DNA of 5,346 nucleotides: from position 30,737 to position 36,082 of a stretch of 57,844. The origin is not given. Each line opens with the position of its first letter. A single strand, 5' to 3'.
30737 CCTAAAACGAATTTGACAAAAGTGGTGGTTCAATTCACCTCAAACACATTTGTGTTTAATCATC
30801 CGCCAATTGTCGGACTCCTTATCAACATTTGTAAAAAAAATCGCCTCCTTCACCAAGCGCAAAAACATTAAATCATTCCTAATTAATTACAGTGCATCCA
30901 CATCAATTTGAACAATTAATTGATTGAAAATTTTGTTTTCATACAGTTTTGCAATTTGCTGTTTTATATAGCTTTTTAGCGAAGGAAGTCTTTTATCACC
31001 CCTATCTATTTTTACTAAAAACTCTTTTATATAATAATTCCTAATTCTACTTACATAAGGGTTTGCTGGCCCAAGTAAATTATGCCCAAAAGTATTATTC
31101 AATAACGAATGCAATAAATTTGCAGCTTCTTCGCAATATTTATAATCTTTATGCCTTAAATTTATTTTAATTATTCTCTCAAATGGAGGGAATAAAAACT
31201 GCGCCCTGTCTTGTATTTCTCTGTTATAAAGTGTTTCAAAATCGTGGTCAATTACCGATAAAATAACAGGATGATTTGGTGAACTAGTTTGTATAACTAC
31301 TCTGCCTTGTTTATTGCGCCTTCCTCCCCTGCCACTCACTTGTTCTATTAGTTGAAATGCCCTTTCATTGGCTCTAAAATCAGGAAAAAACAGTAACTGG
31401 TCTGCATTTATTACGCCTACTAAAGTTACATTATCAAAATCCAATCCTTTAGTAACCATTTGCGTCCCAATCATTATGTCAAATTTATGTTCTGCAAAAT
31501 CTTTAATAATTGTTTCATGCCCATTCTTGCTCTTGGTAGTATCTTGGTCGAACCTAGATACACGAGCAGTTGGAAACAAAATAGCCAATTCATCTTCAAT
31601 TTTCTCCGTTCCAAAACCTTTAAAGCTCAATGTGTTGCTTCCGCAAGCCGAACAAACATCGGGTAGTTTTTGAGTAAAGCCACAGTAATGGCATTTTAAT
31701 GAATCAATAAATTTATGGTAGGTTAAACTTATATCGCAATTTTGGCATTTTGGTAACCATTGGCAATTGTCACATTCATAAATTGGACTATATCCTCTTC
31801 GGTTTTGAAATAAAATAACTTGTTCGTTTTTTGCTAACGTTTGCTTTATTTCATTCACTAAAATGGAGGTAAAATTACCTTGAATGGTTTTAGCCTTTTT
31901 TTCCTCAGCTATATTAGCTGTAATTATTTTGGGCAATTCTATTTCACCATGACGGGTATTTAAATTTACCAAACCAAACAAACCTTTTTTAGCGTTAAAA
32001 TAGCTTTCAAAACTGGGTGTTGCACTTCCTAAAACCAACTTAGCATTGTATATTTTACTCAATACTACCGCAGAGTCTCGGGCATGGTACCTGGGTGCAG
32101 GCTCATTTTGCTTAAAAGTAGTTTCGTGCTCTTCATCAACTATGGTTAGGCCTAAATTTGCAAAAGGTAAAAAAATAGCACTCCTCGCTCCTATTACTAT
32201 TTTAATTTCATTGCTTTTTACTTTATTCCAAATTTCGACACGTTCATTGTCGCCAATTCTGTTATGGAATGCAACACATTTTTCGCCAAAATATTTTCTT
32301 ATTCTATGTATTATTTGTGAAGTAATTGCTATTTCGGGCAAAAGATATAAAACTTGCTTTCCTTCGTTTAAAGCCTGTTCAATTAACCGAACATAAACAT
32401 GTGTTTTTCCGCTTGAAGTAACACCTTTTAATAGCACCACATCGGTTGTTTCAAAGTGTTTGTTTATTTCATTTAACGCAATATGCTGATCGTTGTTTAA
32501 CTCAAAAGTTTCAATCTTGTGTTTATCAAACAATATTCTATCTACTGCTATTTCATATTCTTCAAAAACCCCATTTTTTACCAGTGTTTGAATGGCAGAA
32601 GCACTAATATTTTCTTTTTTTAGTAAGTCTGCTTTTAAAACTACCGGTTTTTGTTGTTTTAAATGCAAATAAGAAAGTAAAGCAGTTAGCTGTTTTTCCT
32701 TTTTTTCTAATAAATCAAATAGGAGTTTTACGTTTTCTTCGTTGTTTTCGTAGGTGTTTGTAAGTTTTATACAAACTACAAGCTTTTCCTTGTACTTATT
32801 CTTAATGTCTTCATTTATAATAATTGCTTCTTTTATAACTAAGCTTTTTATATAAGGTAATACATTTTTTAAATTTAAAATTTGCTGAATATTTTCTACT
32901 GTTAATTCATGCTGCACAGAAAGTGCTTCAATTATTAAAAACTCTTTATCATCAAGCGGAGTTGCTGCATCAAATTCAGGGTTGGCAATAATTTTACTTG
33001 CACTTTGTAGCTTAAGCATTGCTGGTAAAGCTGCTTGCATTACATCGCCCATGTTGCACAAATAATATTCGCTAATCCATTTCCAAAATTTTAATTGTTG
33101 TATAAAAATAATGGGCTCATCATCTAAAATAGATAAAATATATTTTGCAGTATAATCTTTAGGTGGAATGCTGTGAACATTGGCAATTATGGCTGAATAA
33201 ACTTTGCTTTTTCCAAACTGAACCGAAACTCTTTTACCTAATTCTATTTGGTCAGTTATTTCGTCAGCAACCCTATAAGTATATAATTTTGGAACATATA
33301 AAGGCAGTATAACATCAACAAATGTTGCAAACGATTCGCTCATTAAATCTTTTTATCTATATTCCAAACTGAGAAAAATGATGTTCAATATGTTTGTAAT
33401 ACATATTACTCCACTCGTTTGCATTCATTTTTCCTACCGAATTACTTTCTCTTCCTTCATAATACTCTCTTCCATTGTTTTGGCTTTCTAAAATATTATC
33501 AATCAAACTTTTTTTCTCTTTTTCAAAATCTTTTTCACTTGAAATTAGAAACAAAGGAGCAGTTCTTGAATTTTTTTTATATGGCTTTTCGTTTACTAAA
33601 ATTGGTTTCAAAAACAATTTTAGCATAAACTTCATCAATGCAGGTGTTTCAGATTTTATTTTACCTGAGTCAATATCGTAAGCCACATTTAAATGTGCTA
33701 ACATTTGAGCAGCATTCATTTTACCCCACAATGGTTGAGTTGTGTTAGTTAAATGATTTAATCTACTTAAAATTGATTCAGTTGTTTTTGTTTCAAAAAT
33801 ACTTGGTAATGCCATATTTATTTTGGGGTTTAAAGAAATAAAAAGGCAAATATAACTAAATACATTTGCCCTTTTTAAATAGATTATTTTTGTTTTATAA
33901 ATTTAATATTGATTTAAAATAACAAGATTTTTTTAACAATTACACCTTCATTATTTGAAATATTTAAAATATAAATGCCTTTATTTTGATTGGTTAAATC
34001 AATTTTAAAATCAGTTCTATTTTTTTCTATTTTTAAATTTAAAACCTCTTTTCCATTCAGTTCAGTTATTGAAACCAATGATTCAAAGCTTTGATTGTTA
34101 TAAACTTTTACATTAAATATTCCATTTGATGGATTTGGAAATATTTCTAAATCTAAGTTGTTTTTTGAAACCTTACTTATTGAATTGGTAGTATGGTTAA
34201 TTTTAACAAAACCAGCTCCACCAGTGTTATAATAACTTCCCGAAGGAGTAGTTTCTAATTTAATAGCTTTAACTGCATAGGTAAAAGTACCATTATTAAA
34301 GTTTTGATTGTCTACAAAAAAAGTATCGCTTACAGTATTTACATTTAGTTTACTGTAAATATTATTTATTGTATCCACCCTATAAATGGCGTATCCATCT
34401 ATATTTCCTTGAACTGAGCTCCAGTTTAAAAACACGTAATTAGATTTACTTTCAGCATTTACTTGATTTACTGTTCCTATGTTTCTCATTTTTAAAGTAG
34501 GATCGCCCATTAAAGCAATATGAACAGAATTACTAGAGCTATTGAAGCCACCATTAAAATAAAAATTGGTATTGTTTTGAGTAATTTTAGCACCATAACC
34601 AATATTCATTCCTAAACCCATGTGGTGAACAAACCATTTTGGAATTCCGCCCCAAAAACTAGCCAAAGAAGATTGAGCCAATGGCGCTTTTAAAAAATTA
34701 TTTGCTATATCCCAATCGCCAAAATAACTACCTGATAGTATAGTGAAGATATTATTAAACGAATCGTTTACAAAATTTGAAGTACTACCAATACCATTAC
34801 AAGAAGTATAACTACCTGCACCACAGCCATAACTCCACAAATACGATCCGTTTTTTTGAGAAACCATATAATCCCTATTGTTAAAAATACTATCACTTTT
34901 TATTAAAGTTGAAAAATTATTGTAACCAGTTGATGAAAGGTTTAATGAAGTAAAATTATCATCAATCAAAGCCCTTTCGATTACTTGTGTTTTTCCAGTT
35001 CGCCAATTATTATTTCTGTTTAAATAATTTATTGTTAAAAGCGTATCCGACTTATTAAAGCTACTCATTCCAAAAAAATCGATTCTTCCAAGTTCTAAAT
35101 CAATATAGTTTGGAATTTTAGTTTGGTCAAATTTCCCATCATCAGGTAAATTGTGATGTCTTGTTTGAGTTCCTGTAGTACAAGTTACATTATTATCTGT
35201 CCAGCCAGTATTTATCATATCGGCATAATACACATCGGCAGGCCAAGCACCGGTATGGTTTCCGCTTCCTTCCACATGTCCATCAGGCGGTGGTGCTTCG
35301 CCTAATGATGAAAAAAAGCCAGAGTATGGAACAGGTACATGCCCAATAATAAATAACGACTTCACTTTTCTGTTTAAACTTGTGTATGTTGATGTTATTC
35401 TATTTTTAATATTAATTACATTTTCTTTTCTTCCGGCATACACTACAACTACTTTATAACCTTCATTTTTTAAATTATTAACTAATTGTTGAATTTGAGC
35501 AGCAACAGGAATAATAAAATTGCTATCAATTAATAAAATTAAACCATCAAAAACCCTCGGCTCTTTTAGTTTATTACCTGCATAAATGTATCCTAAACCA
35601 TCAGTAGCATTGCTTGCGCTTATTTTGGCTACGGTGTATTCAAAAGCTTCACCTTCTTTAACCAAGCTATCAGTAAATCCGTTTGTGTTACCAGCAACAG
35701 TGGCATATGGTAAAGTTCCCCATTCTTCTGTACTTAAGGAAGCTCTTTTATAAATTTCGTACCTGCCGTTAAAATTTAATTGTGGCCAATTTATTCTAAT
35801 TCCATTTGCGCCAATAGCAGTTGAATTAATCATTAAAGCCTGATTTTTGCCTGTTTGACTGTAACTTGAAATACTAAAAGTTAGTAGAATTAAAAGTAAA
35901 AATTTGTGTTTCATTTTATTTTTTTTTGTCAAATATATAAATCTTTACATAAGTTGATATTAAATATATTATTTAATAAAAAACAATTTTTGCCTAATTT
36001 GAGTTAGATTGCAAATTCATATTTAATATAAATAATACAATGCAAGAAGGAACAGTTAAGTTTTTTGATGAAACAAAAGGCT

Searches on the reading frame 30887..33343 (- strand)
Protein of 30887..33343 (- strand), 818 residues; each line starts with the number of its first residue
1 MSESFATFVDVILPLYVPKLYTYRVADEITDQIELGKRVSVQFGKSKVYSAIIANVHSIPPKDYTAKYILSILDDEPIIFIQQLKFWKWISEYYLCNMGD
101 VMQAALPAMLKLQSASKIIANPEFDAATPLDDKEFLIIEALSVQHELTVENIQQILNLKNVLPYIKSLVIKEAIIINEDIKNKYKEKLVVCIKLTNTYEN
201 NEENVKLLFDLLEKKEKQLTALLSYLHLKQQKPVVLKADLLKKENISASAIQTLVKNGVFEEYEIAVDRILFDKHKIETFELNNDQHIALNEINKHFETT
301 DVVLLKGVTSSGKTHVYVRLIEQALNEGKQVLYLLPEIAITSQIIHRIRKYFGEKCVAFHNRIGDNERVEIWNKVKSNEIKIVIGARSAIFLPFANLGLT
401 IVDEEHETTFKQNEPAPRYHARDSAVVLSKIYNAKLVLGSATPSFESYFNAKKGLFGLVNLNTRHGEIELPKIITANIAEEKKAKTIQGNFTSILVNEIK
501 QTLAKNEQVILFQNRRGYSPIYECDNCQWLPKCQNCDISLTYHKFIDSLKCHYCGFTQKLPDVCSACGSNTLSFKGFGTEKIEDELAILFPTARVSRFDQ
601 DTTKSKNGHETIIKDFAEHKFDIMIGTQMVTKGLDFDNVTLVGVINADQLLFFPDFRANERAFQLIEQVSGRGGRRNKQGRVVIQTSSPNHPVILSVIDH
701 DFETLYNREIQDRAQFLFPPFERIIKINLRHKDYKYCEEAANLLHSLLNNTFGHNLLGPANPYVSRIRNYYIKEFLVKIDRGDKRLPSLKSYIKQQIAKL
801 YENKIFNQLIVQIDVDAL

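Call 60: search_protein_families(library=pfam, proteins=[window:30887-33343:-], max_evalue=0.001)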
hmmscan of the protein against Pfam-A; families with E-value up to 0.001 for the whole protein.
window:30887-33343:- (818 aa): 7 families
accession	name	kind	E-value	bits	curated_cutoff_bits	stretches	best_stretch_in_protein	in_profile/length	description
PF17764.6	PriA_3primeBD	-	2.2e-25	88.8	22.7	1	10-107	1-96/96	3'DNA-binding domain (3'BD)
PF00270.35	DEAD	-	1.3e-18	67.7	26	1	285-446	3-162/167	DEAD/DEAH box helicase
PF04851.21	ResIII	-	4.9e-13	49.7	22.5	1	280-444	2-163/164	Type III restriction enzyme, res subunit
PF18319.7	Zn_ribbon_PriA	-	2e-12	47.3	26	1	533-559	1-27/27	PriA DNA helicase Cys-rich region (CRR) domain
PF00271.37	Helicase_C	-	8.3e-12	45.8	23.5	1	593-676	40-109/110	Helicase conserved C-terminal domain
PF18074.6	PriA_C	-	6.8e-11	43.3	26.9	1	720-816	1-94/95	Primosomal protein N C-terminal domain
PF20720.3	nSTAND3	-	0.00031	20.9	27.2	0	289-391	6-115/155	Novel STAND NTPase 3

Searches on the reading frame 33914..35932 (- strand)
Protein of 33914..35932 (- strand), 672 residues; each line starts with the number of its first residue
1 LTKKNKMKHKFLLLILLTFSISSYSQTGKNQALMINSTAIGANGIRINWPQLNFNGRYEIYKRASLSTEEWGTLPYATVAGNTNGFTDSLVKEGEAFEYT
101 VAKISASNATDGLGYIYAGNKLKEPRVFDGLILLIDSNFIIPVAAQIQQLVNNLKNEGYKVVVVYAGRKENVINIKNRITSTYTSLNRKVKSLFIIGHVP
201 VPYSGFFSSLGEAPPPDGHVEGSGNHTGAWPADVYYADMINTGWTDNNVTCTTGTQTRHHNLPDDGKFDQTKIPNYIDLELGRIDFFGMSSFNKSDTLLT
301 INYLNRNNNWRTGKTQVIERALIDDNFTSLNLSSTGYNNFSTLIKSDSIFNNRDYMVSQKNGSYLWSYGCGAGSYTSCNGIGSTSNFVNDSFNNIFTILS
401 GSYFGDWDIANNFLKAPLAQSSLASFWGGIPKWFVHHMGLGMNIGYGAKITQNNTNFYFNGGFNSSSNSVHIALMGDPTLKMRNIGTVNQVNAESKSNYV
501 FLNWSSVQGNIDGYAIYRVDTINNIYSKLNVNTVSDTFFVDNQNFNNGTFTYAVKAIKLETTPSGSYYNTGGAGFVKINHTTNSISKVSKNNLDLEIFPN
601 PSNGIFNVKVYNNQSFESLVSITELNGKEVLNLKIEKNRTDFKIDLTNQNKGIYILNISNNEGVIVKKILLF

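Call 60: search_protein_families(library=pfam, proteins=[window:33914-35932:-], max_evalue=0.001)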
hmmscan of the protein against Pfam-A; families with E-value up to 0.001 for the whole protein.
window:33914-35932:- (672 aa): 1 family
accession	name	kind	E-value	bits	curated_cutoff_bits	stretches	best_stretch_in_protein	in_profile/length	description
PF18962.6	Por_Secre_tail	-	3.2e-13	50.2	27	1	597-670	1-74/75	Secretion system C-terminal sorting domain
